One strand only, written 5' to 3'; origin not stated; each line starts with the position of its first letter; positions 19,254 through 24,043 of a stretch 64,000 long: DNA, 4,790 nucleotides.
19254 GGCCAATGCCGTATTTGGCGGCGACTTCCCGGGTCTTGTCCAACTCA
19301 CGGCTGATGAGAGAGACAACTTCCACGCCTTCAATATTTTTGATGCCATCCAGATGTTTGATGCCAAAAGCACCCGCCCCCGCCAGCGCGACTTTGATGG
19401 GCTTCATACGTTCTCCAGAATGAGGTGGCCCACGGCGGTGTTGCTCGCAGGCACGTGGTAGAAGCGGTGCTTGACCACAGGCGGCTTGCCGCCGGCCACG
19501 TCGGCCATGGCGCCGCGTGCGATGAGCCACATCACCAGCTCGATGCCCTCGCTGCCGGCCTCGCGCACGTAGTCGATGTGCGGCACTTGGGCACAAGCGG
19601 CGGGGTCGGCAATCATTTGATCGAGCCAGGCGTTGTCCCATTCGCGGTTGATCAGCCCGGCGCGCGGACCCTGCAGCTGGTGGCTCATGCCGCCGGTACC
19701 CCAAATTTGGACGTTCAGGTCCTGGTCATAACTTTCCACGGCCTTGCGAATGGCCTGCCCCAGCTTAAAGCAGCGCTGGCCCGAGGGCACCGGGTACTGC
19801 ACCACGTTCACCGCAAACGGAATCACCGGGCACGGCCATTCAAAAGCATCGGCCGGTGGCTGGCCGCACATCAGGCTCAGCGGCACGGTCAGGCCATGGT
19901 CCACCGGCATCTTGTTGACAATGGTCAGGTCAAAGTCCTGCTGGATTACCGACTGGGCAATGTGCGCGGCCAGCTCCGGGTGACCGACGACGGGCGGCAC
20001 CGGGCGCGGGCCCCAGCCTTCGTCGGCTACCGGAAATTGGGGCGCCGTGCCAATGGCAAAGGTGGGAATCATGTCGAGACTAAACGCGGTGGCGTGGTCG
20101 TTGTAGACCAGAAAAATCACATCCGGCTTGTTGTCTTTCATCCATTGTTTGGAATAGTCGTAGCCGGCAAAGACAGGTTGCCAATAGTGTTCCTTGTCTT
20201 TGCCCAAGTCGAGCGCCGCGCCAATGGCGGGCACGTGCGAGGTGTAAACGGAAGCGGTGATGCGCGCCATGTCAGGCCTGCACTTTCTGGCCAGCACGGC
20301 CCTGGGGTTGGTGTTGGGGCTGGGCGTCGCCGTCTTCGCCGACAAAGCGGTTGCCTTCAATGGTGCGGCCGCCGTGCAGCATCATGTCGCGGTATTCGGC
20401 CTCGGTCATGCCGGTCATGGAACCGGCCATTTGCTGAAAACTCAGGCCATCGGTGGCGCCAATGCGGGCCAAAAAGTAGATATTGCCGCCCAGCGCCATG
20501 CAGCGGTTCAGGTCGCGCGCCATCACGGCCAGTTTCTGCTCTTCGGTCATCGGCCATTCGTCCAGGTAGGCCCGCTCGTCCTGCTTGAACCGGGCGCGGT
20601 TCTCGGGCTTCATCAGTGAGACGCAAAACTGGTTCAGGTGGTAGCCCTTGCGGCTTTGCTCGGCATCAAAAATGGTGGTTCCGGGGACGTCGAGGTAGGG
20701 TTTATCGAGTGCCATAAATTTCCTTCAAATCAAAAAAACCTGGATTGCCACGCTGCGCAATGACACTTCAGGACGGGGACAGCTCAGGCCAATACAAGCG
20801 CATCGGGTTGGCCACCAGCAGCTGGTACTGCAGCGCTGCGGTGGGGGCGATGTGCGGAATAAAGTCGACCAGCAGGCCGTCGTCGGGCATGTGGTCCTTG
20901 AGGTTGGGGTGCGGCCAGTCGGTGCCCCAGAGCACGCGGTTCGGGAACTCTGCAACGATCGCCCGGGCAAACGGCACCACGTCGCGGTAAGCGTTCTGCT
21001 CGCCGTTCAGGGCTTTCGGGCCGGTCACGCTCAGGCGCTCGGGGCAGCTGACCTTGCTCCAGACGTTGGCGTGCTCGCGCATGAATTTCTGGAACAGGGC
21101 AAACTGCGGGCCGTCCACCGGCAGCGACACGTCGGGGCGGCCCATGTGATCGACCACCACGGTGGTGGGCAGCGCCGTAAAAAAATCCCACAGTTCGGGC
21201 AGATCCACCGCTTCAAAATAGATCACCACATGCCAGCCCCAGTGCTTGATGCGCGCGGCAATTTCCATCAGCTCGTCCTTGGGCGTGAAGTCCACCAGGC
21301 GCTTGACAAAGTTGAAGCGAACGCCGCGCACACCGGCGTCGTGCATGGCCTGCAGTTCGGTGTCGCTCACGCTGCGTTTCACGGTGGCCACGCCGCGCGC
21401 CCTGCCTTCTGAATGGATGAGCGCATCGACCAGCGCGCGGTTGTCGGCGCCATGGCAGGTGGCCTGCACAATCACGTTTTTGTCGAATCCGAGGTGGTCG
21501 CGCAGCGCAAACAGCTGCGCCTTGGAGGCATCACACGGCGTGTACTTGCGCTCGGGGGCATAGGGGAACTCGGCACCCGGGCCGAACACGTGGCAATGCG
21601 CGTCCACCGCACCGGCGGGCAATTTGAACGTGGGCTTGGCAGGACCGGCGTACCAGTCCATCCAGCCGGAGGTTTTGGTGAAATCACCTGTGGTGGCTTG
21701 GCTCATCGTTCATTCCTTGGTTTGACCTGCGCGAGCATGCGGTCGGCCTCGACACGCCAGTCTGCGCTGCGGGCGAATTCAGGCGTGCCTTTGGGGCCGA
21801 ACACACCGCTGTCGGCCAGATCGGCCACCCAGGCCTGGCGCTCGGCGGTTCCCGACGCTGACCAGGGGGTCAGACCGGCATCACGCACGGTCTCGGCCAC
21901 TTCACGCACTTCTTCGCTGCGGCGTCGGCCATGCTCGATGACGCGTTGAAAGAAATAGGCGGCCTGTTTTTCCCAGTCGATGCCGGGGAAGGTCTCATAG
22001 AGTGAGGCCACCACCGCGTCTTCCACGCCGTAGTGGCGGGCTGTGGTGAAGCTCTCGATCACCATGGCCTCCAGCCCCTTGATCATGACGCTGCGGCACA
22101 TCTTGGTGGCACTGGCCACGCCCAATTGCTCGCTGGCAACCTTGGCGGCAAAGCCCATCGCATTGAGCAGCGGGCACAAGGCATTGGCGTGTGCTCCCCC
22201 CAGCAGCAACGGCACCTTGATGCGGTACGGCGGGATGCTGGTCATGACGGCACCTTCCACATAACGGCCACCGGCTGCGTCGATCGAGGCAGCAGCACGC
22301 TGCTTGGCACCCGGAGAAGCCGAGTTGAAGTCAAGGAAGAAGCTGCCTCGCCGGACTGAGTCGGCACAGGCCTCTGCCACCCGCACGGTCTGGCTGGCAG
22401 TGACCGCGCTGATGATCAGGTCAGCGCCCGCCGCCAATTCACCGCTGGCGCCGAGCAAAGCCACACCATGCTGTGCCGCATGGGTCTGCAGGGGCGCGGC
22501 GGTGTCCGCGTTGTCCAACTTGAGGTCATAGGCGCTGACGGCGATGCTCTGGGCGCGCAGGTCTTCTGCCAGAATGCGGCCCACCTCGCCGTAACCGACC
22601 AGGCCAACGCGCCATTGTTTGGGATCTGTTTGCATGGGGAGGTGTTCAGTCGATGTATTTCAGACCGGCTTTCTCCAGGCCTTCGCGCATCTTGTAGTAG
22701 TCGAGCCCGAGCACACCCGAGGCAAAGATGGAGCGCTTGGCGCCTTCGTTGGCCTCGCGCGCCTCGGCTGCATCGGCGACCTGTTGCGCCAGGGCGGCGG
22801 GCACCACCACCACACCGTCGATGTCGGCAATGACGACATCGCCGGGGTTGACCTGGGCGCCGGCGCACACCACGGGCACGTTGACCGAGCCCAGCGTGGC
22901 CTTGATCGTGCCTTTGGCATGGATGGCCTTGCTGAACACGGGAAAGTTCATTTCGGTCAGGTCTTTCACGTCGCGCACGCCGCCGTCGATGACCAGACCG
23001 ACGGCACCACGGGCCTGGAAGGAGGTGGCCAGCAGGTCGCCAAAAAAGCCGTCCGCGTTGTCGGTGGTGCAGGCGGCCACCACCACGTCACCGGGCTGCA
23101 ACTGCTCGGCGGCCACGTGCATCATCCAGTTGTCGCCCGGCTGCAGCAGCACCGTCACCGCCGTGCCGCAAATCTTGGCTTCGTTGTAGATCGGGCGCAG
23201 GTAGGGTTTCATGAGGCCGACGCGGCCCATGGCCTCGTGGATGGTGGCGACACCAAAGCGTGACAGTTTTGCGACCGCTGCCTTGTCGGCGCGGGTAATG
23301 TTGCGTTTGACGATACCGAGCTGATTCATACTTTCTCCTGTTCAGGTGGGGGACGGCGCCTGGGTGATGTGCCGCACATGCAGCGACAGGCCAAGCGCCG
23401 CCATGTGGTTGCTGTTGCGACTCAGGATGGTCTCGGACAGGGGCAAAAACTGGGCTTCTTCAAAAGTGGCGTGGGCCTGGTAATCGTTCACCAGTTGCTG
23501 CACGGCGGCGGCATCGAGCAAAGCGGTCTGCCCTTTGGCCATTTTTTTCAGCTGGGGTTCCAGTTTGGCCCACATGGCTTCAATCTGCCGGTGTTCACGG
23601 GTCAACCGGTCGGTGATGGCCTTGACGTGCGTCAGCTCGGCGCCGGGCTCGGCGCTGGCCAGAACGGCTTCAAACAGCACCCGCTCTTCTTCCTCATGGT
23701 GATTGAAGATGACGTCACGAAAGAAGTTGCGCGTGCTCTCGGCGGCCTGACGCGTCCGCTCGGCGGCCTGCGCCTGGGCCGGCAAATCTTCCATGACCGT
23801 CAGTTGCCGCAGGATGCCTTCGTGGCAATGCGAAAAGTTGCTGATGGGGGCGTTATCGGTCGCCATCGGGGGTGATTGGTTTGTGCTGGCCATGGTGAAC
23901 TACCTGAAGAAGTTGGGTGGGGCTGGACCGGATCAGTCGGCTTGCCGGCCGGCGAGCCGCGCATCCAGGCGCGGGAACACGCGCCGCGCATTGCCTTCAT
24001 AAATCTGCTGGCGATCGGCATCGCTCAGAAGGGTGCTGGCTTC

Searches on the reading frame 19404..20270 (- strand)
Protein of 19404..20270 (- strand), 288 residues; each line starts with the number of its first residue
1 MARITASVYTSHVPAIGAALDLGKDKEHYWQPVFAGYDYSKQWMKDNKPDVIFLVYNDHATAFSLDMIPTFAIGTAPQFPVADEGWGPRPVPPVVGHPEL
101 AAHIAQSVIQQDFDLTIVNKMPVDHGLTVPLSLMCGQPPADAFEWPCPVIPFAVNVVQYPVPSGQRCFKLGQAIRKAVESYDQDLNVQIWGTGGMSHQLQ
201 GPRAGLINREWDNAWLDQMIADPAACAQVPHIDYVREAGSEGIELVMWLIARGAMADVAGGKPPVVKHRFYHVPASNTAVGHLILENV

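Call 34: search_protein_families(library=ncbifam, proteins=[window:19404-20270:-], max_evalue=1e-10)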
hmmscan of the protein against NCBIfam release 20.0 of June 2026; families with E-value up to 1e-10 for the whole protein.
window:19404-20270:- (288 aa): 10 families
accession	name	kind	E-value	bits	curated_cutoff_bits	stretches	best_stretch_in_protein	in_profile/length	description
NF009903.0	PRK13366.1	subfamily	1.8e-174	578.7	317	1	1-287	1-283/284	class III extradiol dioxygenase subunit beta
NF009912.0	PRK13372.1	equivalog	5.4e-166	552.9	837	1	2-287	149-442/443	protocatechuate 4,5-dioxygenase subunit alpha/beta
NF009902.0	PRK13365.1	subfamily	2.5e-100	335.3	299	1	1-287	1-277/298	class III extradiol dioxygenase family protein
NF009901.0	PRK13364.1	subfamily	1e-97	326.7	290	1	1-287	1-277/279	class III extradiol dioxygenase family protein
NF009904.0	PRK13367.1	equivalog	3.1e-91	306.5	412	1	1-287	1-277/426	gallate dioxygenase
NF009908.0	PRK13370.1-2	equivalog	9e-26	91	467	1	41-198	35-180/314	3-carboxyethylcatechol 2,3-dioxygenase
NF009910.0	PRK13370.1-4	equivalog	1.8e-24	86.5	291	1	6-199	4-181/312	3-carboxyethylcatechol 2,3-dioxygenase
NF009909.0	PRK13370.1-3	subfamily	3.2e-23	82.5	286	1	8-198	6-178/286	3-carboxyethylcatechol 2,3-dioxygenase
NF009913.0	PRK13373.1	equivalog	2.3e-17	63.3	462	1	1-198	1-193/344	putative dioxygenase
NF009907.0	PRK13370.1-1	equivalog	8e-17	61.3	549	1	44-202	38-184/314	3-carboxyethylcatechol 2,3-dioxygenase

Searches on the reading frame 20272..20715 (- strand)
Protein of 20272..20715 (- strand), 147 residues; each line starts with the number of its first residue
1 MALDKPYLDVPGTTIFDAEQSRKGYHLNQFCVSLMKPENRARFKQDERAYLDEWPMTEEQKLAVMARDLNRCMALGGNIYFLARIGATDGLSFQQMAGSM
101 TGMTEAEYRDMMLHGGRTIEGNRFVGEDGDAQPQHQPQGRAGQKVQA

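Call 34: search_protein_families(library=ncbifam, proteins=[window:20272-20715:-], max_evalue=1e-10)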
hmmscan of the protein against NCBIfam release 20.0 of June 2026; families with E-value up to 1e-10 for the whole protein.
window:20272-20715:- (147 aa): 5 families
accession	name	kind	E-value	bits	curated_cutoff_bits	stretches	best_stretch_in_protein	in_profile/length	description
NF009917.0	PRK13377.1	subfamily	1.1e-73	245.5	173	1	1-128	1-128/129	protocatechuate 4,5-dioxygenase subunit alpha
NF009912.0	PRK13372.1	equivalog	4e-72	243.5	837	1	1-140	1-140/443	protocatechuate 4,5-dioxygenase subunit alpha/beta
TIGR02792.1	PCA_ligA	equivalog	2.1e-64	215.1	108.6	1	7-123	1-117/117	protocatechuate 4,5-dioxygenase subunit alpha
NF009918.0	PRK13378.1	equivalog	9.2e-30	103.3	161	1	9-116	9-116/118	protocatechuate 4,5-dioxygenase subunit alpha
NF009904.0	PRK13367.1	equivalog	9e-13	48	412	1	10-108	304-402/426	gallate dioxygenase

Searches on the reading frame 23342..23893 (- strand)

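Call 34: search_protein_families(library=ncbifam, proteins=[window:23342-23893:-], max_evalue=1e-10)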
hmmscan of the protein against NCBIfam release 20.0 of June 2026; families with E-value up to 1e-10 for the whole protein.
window:23342-23893:- (183 aa): 0 families

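Call 70: search_protein_families(library=pfam, proteins=[window:23342-23893:-])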
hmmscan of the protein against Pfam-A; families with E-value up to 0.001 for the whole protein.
window:23342-23893:- (183 aa): 1 family
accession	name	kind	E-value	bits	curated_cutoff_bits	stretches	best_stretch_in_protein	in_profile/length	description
PF01814.28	Hemerythrin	-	1.4e-15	58.3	25.3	1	16-152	2-126/127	Hemerythrin HHE cation binding domain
